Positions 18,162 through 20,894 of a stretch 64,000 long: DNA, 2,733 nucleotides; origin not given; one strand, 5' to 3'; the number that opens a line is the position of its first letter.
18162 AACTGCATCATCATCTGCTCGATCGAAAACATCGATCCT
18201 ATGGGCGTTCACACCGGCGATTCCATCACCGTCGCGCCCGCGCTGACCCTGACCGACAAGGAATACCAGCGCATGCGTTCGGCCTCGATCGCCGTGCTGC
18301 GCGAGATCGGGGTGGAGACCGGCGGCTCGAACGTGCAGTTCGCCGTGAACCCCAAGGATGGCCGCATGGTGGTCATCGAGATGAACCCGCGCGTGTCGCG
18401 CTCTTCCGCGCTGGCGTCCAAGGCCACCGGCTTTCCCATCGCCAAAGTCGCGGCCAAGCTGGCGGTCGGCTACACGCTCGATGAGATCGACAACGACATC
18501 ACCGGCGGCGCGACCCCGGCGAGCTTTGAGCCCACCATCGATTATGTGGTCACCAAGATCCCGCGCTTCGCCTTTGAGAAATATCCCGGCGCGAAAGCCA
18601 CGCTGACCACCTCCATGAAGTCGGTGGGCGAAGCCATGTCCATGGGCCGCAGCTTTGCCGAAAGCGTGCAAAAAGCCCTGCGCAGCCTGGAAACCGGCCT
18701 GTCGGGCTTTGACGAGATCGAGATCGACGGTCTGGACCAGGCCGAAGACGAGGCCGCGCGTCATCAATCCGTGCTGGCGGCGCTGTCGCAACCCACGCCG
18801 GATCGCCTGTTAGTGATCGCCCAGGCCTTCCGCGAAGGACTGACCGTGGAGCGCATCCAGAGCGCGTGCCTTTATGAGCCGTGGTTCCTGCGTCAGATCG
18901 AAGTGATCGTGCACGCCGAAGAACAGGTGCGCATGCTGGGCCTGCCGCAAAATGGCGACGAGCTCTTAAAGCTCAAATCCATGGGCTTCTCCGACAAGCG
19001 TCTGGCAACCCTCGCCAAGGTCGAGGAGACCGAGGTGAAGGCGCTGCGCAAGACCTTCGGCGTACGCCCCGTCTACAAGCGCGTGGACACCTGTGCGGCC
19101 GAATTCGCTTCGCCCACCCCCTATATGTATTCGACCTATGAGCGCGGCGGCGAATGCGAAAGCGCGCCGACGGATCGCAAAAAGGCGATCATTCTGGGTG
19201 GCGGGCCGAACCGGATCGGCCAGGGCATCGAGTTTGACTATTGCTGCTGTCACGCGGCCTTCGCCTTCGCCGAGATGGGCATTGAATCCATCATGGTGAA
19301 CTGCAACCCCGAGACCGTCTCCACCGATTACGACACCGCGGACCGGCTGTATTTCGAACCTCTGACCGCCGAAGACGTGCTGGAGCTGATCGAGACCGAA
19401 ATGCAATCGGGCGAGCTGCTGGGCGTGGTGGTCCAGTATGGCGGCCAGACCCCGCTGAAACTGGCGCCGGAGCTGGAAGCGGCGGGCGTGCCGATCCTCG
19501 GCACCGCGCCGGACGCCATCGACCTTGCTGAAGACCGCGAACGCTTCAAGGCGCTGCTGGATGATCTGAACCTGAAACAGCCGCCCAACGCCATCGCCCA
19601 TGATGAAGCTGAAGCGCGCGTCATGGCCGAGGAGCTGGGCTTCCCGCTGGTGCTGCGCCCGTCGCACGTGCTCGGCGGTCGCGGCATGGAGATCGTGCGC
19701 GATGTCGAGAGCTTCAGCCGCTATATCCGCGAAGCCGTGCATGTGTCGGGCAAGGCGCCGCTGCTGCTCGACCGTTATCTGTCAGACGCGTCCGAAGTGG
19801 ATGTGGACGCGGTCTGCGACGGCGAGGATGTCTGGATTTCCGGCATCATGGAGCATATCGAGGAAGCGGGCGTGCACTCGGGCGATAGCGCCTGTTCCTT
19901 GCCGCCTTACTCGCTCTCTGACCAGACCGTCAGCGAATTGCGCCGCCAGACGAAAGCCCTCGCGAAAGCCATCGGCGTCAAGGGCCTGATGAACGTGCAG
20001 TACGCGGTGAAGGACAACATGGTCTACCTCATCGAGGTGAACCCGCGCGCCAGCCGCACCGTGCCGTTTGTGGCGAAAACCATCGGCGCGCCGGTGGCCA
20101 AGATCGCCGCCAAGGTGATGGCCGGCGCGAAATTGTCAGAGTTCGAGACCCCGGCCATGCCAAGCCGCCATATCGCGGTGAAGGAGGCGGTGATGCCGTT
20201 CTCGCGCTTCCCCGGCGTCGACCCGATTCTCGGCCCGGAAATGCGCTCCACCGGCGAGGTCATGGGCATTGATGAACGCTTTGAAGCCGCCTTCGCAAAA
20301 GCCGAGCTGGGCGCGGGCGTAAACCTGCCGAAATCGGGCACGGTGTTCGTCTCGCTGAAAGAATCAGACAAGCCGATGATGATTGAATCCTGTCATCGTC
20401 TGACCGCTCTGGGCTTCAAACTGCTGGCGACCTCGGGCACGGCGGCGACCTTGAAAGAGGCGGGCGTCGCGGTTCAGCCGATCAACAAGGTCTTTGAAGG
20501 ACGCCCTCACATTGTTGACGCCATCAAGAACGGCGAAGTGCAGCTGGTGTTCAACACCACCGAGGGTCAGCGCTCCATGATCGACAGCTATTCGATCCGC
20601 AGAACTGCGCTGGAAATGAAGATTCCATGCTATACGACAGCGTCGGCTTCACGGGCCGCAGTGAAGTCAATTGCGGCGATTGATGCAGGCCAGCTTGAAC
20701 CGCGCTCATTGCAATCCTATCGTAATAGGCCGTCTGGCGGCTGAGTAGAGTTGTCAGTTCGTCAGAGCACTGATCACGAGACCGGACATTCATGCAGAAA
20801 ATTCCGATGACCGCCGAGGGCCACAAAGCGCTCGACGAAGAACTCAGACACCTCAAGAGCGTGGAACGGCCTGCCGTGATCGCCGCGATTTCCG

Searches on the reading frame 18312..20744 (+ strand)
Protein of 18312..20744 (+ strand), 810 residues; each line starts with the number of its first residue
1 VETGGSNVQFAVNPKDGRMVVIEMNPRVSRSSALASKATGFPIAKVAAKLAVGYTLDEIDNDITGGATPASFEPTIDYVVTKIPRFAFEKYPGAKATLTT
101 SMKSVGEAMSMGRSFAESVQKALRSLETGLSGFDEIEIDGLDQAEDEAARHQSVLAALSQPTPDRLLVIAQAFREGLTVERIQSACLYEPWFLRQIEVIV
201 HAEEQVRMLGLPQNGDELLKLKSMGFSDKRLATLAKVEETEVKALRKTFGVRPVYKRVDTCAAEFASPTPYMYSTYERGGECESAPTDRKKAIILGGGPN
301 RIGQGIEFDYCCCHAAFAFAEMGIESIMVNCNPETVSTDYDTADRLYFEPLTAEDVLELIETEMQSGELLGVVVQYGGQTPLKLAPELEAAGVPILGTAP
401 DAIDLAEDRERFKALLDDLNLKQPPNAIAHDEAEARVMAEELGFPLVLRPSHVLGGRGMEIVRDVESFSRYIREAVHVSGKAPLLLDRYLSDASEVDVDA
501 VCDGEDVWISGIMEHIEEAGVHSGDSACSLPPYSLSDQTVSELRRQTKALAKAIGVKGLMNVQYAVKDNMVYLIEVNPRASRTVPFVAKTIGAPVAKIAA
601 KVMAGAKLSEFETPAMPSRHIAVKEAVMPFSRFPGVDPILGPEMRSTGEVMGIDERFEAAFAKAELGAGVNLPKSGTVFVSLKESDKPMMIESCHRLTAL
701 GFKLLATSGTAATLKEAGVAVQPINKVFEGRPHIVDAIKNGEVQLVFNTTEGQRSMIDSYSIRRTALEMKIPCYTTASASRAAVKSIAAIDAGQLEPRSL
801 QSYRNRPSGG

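Call 82: search_protein_families(library=pfam, proteins=[window:18312-20744:+])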
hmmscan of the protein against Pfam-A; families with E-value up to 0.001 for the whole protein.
window:18312-20744:+ (810 aa): 8 families
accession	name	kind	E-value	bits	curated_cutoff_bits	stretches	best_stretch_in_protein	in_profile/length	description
PF02786.22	CPSase_L_D2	-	5.1e-57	193.2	19.8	2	408-610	1-210/211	Carbamoyl-phosphate synthase L chain, ATP binding domain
PF25596.1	CPSase_L_D1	-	4.7e-44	149.5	27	1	289-404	2-117/118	Carbamoyl phosphate synthase preATP-grasp domain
PF02142.27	MGS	-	3.7e-24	85.1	24.1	1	690-775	2-94/94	MGS-like domain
PF02787.25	CPSase_L_D3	-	5.2e-23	81.3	26.6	1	157-234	2-79/80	Carbamoyl-phosphate synthetase large chain, oligomerisation domain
PF02222.28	ATP-grasp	-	4e-09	36.8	27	1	415-580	2-163/179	ATP-grasp domain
PF15632.11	ATPgrasp_Ter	-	6.6e-09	36.1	29.1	1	541-610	47-112/131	ATP-grasp in the biosynthetic pathway with Ter operon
PF02655.19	ATP-grasp_3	-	7.3e-08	33.1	23.2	1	414-580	9-157/160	ATP-grasp domain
PF07478.18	Dala_Dala_lig_C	-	2.4e-06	27.7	24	1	431-578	24-174/204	D-ala D-ala ligase C-terminus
